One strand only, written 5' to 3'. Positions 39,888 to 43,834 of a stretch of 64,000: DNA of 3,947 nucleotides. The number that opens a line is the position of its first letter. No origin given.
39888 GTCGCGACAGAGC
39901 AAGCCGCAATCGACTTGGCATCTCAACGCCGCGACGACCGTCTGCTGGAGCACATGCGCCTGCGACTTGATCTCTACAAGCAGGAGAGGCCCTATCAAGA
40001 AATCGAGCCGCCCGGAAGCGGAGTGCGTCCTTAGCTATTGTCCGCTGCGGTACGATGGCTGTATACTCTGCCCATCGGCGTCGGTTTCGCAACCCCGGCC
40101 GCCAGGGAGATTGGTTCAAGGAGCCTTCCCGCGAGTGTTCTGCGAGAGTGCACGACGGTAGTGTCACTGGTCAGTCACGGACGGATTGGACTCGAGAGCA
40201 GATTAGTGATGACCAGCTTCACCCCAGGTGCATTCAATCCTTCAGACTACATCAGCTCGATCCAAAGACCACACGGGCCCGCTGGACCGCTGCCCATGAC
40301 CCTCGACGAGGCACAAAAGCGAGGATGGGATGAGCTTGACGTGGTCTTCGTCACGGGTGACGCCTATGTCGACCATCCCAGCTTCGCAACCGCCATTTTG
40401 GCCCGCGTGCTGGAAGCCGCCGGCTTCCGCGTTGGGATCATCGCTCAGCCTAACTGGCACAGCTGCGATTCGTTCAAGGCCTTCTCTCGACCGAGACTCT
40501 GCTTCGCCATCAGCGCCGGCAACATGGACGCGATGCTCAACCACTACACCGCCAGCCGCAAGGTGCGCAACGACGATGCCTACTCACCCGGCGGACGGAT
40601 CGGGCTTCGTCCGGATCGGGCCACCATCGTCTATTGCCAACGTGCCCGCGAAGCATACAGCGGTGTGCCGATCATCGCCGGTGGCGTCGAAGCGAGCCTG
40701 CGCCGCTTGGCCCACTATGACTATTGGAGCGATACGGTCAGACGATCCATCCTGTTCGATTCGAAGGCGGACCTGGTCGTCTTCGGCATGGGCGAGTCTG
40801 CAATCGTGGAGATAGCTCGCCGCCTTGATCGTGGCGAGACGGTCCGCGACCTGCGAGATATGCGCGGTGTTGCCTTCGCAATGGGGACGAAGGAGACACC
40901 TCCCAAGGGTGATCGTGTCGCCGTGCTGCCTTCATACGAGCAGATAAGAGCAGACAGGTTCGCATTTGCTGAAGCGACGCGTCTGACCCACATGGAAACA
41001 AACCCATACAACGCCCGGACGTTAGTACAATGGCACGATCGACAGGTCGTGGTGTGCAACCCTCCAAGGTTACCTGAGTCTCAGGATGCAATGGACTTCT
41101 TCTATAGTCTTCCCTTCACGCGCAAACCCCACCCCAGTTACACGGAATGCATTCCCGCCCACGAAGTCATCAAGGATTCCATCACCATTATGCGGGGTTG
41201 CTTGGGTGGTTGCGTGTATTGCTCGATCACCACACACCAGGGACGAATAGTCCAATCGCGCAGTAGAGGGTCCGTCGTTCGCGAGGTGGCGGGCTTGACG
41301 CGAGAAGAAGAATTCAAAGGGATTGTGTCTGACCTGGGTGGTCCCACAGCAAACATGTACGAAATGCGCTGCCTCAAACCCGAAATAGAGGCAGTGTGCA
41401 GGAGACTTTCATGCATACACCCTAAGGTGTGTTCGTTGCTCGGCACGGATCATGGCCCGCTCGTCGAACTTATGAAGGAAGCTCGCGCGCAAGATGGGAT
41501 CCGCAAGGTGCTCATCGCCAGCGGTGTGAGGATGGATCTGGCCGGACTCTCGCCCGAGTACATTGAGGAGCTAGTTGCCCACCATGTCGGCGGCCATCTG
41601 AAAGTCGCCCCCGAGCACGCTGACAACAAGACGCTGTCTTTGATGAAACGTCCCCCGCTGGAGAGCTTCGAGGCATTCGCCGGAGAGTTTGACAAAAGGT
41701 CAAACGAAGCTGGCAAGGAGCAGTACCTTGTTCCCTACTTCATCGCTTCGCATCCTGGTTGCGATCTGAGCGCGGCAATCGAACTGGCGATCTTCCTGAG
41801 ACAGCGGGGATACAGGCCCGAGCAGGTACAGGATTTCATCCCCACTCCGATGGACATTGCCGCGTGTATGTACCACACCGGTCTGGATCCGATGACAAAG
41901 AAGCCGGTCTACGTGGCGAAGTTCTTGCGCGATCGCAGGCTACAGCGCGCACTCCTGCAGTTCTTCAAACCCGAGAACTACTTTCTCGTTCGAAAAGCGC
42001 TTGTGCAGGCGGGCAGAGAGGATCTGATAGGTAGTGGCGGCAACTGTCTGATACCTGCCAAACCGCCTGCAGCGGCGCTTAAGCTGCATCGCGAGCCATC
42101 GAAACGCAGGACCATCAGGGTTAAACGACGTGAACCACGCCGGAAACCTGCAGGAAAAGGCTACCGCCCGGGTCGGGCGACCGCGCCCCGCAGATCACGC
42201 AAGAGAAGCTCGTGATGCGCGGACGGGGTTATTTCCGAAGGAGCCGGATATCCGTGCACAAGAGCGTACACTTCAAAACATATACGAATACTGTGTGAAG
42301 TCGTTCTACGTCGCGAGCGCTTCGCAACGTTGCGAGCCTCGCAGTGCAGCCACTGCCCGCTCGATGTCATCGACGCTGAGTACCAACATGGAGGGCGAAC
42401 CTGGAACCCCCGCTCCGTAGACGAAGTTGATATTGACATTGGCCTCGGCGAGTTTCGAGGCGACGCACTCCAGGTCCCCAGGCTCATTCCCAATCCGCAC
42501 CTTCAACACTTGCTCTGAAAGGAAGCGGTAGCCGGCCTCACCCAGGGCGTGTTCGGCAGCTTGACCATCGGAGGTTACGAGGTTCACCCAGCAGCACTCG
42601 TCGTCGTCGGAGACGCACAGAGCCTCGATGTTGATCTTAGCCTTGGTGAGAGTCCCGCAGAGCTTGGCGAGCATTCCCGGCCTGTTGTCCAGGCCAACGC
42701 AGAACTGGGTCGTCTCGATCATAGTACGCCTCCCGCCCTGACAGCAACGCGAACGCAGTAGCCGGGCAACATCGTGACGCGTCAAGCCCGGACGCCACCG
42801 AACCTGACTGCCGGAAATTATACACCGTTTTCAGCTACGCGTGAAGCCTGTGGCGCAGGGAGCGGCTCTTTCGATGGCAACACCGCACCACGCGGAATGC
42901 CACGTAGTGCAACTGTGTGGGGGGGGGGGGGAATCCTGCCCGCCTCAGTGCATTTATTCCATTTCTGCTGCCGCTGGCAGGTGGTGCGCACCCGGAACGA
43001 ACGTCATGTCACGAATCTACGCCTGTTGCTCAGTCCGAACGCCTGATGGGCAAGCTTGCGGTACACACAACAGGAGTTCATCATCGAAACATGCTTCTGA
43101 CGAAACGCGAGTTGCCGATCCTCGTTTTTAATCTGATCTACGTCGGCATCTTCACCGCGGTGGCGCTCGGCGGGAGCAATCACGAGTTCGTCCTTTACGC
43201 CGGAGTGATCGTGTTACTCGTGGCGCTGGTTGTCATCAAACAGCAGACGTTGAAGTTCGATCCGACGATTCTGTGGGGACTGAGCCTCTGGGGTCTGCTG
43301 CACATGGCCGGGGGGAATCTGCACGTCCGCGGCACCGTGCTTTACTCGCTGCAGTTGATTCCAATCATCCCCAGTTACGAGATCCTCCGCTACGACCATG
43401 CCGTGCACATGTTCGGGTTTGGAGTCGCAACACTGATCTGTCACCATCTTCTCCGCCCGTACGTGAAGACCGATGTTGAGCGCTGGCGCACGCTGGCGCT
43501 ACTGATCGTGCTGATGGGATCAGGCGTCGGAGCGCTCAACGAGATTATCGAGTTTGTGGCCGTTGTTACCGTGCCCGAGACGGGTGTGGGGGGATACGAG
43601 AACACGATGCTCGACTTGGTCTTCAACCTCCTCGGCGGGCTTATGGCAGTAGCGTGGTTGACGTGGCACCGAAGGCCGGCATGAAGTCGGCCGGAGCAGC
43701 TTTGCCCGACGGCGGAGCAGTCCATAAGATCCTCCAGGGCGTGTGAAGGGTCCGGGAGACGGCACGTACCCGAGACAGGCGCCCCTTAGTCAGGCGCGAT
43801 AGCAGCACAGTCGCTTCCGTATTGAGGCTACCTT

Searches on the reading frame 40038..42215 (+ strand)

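Call 16: search_protein_families(library=pfam, proteins=[window:40038-42215:+], max_evalue=0.00001)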
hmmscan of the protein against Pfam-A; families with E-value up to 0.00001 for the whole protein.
window:40038-42215:+ (725 aa): 3 families
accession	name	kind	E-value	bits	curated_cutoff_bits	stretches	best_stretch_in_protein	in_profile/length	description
PF08497.15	Radical_SAM_N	-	5.2e-129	430.2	25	1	85-381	2-301/301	Radical SAM N-terminal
PF11842.13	DUF3362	-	1.4e-28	100.4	27.6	1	595-691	1-102/151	Domain of unknown function (DUF3362)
PF04055.27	Radical_SAM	-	6e-08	33.5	29.5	1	382-541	1-126/166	Radical SAM superfamily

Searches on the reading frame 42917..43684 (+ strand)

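Call 16: search_protein_families(library=pfam, proteins=[window:42917-43684:+], max_evalue=0.00001)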
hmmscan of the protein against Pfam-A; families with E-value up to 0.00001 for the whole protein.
window:42917-43684:+ (255 aa): 1 family
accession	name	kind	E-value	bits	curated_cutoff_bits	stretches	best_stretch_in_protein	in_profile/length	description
PF09997.14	DUF2238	-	1.9e-08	34.7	26.4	1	100-220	2-116/140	Predicted membrane protein (DUF2238)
